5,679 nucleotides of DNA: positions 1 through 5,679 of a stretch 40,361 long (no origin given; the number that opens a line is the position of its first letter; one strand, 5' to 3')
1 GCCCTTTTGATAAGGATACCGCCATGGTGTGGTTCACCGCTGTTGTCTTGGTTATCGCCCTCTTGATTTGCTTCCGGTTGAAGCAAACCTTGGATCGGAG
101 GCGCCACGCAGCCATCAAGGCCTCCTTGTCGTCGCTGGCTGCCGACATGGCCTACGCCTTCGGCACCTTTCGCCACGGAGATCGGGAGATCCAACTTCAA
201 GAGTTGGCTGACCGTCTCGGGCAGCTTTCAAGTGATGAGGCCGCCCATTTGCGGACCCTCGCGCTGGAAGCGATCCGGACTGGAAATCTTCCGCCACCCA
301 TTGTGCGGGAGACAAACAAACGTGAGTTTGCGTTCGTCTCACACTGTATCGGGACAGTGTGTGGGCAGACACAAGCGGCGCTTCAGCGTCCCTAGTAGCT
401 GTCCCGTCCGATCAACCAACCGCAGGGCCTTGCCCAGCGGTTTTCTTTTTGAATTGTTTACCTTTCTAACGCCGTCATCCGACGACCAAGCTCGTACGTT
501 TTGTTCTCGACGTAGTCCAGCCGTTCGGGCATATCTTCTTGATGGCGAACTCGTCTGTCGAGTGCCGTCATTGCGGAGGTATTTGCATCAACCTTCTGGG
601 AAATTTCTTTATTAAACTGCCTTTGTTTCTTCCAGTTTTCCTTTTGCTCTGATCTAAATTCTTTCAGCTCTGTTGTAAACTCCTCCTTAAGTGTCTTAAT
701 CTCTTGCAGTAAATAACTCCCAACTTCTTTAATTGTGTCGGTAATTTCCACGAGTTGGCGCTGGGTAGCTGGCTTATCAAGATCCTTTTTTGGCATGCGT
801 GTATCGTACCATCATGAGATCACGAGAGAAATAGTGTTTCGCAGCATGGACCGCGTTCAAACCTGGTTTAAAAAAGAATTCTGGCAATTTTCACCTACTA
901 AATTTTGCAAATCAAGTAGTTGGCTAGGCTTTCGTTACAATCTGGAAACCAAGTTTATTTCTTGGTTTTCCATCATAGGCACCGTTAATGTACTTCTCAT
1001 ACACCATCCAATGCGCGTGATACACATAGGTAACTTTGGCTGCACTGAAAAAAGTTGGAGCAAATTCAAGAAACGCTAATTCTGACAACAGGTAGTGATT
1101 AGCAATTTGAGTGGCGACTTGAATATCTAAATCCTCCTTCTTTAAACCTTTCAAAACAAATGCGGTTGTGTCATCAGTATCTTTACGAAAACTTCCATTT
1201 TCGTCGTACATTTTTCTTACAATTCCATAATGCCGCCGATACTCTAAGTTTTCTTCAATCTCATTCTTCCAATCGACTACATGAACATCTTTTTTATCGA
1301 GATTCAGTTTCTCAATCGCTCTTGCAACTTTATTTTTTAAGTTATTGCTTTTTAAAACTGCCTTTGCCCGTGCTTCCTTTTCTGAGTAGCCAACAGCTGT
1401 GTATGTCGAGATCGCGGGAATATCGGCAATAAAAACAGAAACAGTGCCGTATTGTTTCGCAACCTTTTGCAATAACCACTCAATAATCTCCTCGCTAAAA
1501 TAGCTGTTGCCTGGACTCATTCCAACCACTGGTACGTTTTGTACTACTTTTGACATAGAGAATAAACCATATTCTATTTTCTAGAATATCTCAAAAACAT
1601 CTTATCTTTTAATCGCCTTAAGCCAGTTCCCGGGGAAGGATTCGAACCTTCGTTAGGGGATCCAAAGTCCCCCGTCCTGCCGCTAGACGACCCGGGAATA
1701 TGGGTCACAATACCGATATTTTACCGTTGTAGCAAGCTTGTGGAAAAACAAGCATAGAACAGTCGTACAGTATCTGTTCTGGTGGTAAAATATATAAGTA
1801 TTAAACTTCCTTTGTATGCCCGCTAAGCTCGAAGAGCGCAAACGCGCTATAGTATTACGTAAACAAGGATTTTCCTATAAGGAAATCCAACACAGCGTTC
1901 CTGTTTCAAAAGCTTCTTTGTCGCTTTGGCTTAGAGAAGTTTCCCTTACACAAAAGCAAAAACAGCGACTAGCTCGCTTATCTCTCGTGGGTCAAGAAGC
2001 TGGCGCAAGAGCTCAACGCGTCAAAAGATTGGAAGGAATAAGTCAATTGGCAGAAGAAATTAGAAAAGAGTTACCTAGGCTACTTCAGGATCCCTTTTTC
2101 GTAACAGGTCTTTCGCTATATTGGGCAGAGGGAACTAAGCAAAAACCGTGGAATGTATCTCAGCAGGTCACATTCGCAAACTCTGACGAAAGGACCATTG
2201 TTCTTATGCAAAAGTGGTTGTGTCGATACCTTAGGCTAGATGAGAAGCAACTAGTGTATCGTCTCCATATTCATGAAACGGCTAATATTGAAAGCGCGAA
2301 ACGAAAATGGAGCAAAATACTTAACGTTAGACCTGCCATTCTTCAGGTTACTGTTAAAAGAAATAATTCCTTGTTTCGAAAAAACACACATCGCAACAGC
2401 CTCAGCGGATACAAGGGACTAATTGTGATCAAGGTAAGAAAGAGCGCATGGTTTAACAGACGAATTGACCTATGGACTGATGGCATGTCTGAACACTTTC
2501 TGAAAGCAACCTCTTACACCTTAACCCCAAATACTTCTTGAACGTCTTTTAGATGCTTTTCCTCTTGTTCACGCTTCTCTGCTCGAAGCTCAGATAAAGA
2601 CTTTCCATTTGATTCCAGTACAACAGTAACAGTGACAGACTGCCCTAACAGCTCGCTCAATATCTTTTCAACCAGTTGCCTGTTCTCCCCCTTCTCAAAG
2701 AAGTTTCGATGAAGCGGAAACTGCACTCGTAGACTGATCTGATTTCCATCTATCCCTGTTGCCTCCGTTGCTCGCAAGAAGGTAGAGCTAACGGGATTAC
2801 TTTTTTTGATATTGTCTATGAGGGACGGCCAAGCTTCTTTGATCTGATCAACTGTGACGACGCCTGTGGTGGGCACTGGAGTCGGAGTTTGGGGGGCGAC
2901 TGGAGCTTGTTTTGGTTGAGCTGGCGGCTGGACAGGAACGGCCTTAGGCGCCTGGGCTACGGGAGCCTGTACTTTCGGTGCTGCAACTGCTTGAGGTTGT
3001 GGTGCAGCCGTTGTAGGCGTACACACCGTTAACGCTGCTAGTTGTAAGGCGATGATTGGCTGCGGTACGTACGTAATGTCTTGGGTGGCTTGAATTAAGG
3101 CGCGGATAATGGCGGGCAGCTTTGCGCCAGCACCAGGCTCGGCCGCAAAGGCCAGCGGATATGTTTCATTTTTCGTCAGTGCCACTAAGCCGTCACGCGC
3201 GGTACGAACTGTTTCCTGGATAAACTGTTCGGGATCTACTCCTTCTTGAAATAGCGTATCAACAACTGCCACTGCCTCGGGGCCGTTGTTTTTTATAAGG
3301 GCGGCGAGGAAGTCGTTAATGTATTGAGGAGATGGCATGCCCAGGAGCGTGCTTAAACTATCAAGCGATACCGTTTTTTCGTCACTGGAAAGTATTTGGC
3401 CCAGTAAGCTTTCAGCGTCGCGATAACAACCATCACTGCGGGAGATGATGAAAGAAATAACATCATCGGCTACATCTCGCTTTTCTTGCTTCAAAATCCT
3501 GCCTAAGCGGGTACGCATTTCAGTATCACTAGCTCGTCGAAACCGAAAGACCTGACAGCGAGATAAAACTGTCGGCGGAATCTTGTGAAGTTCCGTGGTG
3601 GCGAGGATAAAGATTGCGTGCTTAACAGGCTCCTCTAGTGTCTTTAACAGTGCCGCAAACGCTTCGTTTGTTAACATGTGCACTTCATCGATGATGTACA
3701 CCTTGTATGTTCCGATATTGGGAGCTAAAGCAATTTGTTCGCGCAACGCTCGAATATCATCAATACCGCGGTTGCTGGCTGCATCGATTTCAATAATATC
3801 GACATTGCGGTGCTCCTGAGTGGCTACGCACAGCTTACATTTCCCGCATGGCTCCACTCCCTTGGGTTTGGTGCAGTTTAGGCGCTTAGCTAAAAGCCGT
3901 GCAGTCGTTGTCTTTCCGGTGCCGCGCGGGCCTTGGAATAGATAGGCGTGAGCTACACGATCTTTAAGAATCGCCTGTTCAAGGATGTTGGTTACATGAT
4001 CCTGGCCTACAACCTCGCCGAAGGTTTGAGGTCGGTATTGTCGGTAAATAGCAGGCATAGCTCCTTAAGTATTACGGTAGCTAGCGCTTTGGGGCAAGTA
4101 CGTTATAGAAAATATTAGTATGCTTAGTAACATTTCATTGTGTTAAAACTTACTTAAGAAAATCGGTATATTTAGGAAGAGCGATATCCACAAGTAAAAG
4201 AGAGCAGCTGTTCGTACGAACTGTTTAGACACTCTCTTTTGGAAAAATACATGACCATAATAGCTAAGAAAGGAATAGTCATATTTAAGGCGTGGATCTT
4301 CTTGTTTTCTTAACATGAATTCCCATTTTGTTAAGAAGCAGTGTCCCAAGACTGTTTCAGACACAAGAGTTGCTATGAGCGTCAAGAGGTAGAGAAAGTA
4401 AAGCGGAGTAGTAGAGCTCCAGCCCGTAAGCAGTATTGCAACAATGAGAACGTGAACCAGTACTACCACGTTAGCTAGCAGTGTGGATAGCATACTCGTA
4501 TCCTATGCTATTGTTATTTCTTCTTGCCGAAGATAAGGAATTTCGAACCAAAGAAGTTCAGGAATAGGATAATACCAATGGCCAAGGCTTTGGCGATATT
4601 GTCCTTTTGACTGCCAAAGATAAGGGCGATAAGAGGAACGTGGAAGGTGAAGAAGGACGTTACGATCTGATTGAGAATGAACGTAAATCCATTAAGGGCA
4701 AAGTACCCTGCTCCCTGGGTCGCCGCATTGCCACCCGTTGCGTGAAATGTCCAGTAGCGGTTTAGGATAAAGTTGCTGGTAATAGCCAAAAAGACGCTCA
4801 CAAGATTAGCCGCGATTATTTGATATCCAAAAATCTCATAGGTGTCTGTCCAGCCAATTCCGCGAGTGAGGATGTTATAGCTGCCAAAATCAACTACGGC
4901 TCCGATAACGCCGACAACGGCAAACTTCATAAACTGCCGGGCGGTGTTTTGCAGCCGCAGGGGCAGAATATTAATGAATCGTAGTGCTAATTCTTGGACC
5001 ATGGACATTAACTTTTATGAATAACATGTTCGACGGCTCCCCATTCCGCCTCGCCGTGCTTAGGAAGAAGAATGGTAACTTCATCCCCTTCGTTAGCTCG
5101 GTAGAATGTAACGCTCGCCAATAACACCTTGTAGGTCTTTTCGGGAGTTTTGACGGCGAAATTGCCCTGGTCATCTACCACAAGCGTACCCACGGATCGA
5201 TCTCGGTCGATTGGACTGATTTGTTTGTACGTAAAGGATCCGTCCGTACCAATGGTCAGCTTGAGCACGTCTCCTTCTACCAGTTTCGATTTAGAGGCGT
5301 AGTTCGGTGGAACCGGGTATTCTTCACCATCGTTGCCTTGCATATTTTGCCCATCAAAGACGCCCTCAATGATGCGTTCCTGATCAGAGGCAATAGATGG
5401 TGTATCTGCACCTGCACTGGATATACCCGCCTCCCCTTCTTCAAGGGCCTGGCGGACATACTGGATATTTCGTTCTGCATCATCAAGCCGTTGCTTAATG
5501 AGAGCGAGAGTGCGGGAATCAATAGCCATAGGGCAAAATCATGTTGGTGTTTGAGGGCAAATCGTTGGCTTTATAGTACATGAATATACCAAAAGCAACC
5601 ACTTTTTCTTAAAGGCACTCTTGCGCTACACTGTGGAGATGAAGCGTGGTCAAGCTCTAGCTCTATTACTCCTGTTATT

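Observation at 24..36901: Two translation-signal classes: SD-less housekeeping backbone versus about eight self-contained, GC-richer cassettes with strong SDs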

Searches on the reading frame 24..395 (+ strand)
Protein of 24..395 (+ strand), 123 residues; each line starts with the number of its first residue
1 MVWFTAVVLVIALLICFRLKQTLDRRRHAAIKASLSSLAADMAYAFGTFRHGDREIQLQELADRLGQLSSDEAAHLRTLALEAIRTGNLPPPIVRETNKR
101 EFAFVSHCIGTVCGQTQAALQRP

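Call 5: search_protein_families(library=pfam, proteins=[window:24-395:+], max_evalue=0.01)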
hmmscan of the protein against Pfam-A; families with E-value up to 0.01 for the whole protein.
window:24-395:+ (123 aa): 0 families

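Call 15: list_cluster_members(proteins=[window:24-395:+, window:18315-18653:+, window:22543-23040:-, window:25124-25693:-, window:29439-30260:+, window:31860-32027:-, window:34507-34989:-, window:36578-36805:-, window:38167-39129:-, window:26686-29367:-])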
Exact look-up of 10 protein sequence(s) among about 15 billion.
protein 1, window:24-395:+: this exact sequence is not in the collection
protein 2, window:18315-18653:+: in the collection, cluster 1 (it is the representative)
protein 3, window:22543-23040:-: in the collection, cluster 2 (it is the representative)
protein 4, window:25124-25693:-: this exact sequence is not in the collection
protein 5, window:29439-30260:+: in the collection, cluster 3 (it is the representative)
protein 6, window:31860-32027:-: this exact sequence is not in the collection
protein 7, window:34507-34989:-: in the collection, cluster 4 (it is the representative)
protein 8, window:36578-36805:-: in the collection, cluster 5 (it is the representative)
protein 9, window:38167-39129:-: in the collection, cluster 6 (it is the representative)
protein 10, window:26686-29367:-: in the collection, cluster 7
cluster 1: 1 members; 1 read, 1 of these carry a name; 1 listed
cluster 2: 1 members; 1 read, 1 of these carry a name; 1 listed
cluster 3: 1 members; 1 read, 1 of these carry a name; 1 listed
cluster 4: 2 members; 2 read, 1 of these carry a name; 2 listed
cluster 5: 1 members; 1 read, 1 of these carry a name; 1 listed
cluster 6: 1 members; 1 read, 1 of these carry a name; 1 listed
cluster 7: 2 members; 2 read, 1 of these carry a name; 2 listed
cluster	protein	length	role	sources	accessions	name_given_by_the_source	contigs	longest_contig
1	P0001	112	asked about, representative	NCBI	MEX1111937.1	MAG: hypothetical protein WEC84_00590 [Candidatus Andersenbacteria bacterium]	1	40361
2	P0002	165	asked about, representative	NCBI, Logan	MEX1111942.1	MAG: hypothetical protein WEC84_00615 [Candidatus Andersenbacteria bacterium]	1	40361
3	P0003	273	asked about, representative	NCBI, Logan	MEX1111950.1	MAG: hypothetical protein WEC84_00655 [Candidatus Andersenbacteria bacterium]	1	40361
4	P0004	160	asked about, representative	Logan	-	-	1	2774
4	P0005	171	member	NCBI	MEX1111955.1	MAG: hypothetical protein WEC84_00680 [Candidatus Andersenbacteria bacterium]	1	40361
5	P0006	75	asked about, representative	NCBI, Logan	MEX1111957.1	MAG: carbon storage regulator CsrA [Candidatus Andersenbacteria bacterium]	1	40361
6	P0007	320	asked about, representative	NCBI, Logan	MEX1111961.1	MAG: DNA-directed RNA polymerase subunit alpha [Candidatus Andersenbacteria bacterium]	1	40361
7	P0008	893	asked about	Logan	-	-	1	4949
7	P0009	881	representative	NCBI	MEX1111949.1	MAG: preprotein translocase subunit SecA [Candidatus Andersenbacteria bacterium]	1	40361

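Call 36: search_protein_families(library=phrogs, proteins=[window:24-395:+], max_evalue=0.01)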
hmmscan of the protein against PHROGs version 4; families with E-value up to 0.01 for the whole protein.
window:24-395:+ (123 aa): 0 families

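Call 37: search_protein_families(library=ncbifam, proteins=[window:24-395:+], max_evalue=0.01)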
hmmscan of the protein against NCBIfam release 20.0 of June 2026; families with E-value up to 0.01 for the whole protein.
window:24-395:+ (123 aa): 0 families

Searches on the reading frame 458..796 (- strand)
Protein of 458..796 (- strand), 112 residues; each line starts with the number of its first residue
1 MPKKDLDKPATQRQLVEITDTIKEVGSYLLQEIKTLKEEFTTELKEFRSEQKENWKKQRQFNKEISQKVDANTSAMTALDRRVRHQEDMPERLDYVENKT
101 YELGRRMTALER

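Call 92: search_protein_families(library=pfam, proteins=[window:458-796:-], max_evalue=0.1)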
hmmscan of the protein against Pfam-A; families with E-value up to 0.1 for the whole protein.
window:458-796:- (112 aa): 6 families
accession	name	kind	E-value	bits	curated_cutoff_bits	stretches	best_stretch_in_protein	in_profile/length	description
PF11208.13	DUF2992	-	0.0025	18.5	23.8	1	23-87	36-99/132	Protein of unknown function (DUF2992)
PF20667.3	Sec10_N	-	0.0072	16.9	27.4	1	30-108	12-80/118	Exocyst complex component Sec10, N-terminal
PF16746.10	BAR_3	-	0.0072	16.4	31.7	1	7-86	68-147/235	BAR domain of APPL family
PF16519.10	TRPM_tetra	-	0.031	14.8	26.6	1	63-92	19-48/56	Tetramerisation domain of TRPM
PF17767.7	NAPRTase_N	-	0.042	14.6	32.6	1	26-77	61-114/125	Nicotinate phosphoribosyltransferase (NAPRTase) N-terminal domain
PF13758.11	Prefoldin_3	-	0.068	13.7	23.4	0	42-88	50-96/99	Prefoldin subunit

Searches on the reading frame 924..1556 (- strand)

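Call 5: search_protein_families(library=pfam, proteins=[window:924-1556:-], max_evalue=0.01)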
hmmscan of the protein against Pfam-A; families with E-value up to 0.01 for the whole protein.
window:924-1556:- (210 aa): 2 families
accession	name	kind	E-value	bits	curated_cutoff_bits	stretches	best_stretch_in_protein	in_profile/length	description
PF16715.11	CDPS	-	2e-32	113.2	27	1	10-208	21-219/220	Cyclodipeptide synthase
PF03592.21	Terminase_2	-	0.0097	17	26.1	0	34-150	4-117/141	Terminase small subunit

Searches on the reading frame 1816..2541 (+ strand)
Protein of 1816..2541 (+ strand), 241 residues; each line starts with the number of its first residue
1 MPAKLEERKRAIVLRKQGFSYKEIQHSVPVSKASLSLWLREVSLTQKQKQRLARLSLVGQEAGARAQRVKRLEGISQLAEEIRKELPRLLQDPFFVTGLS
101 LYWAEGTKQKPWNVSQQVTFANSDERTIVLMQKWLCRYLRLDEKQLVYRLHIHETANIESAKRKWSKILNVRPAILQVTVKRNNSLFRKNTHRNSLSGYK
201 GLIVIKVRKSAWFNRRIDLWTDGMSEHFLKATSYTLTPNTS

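Call 5: search_protein_families(library=pfam, proteins=[window:1816-2541:+], max_evalue=0.01)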
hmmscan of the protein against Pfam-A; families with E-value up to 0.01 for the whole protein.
window:1816-2541:+ (241 aa): 0 families

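Call 26: search_protein_families(library=pfam, proteins=[window:1816-2541:+], max_evalue=10)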
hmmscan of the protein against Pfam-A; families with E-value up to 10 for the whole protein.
window:1816-2541:+ (241 aa): 3 families
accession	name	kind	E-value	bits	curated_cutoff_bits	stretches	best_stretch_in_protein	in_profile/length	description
PF14113.12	Tae4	-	0.1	13.2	27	1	186-224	62-103/125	Type VI secretion system (T6SS), amidase effector protein 4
PF13384.12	HTH_23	-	0.11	12.8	24.6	1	3-40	2-39/50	Homeodomain-like domain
PF25787.1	HTH_SB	-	0.16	12.2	43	1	7-34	11-38/53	Sleeping Beauty transposase HTH domain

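Call 36: search_protein_families(library=phrogs, proteins=[window:1816-2541:+], max_evalue=0.01)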
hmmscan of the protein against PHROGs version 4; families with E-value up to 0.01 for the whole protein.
window:1816-2541:+ (241 aa): 0 families

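Call 37: search_protein_families(library=ncbifam, proteins=[window:1816-2541:+], max_evalue=0.01)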
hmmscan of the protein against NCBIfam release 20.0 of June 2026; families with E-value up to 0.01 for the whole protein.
window:1816-2541:+ (241 aa): 0 families

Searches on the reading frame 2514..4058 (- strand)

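Call 5: search_protein_families(library=pfam, proteins=[window:2514-4058:-], max_evalue=0.01)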
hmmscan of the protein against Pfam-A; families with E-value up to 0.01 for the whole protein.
window:2514-4058:- (514 aa): 18 families
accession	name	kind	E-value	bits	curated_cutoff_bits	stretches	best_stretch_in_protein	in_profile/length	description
PF13177.12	DNA_pol3_delta2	-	1.4e-44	152.3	27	1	19-175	2-159/161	DNA polymerase III, delta subunit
PF00004.35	AAA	-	3.4e-13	50.6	21.2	1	40-171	2-126/131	ATPase family associated with various cellular activities (AAA)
PF20964.2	DnaX_C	-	1.2e-08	35.3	26.2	1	401-493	7-99/113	DNA polymerase III subunit tau, C-terminal domain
PF13401.12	AAA_22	-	8.3e-07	29.8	27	1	41-157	10-126/130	AAA domain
PF05496.18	RuvB_N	-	1.1e-06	29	27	1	9-63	2-60/159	Holliday junction DNA helicase RuvB P-loop domain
PF07728.20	AAA_5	-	4e-06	27.3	22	1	40-143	3-92/139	AAA domain (dynein-related subfamily)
PF06068.19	TIP49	-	2e-05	24.3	23.8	0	120-155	277-311/347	TIP49 P-loop domain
PF13173.12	AAA_14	-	2.2e-05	24.9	27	1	38-143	4-87/129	AAA domain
PF13604.12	AAA_30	-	2.8e-05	24.4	27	1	39-143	21-114/191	AAA domain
PF12169.13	DNA_pol3_gamma3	-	6.4e-05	23.2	24.4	1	231-289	2-60/143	DNA polymerase III subunits gamma and tau domain III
PF11490.13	DNA_pol3_a_NII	-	7.8e-05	23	26.3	1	410-501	3-95/117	DNA polymerase III polC-type N-terminus II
PF13191.12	AAA_16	-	0.00023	22.1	32.6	1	16-107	2-100/167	AAA ATPase domain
PF04851.21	ResIII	-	0.00023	21.6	22.5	0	83-143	99-152/164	Type III restriction enzyme, res subunit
PF13245.12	AAA_19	-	0.0014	19.2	25.1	1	32-147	7-119/134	AAA domain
PF13238.12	AAA_18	-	0.0022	18.9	29.4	1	42-72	4-25/128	AAA domain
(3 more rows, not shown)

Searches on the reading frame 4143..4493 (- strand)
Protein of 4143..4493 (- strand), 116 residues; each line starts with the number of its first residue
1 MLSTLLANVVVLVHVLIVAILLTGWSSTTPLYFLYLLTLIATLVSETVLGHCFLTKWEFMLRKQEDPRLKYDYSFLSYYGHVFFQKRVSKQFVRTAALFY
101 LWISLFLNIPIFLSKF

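Call 5: search_protein_families(library=pfam, proteins=[window:4143-4493:-], max_evalue=0.01)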
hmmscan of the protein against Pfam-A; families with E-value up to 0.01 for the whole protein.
window:4143-4493:- (116 aa): 1 family
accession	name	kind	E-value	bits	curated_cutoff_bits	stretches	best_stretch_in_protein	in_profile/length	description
PF10861.13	DUF2784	-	1.2e-09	38.6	29.7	1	5-105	2-105/109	Protein of Unknown function (DUF2784)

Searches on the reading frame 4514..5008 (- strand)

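Call 5: search_protein_families(library=pfam, proteins=[window:4514-5008:-], max_evalue=0.01)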
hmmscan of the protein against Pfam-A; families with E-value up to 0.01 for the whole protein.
window:4514-5008:- (164 aa): 1 family
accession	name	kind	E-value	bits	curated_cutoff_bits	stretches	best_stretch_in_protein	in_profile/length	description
PF04138.20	GtrA_DPMS_TM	-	5.5e-20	72.1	26.1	1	28-160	1-117/117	GtrA/DPMS, transmembrane domain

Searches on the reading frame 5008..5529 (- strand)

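Call 5: search_protein_families(library=pfam, proteins=[window:5008-5529:-], max_evalue=0.01)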
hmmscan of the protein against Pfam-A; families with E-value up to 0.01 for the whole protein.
window:5008-5529:- (173 aa): 0 families

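Call 26: search_protein_families(library=pfam, proteins=[window:5008-5529:-], max_evalue=10)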
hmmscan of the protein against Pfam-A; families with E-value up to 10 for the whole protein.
window:5008-5529:- (173 aa): 1 family
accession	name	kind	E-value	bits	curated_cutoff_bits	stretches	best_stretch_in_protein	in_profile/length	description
PF02185.22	HR1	-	0.17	12.3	33.1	1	5-31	32-58/67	Hr1 repeat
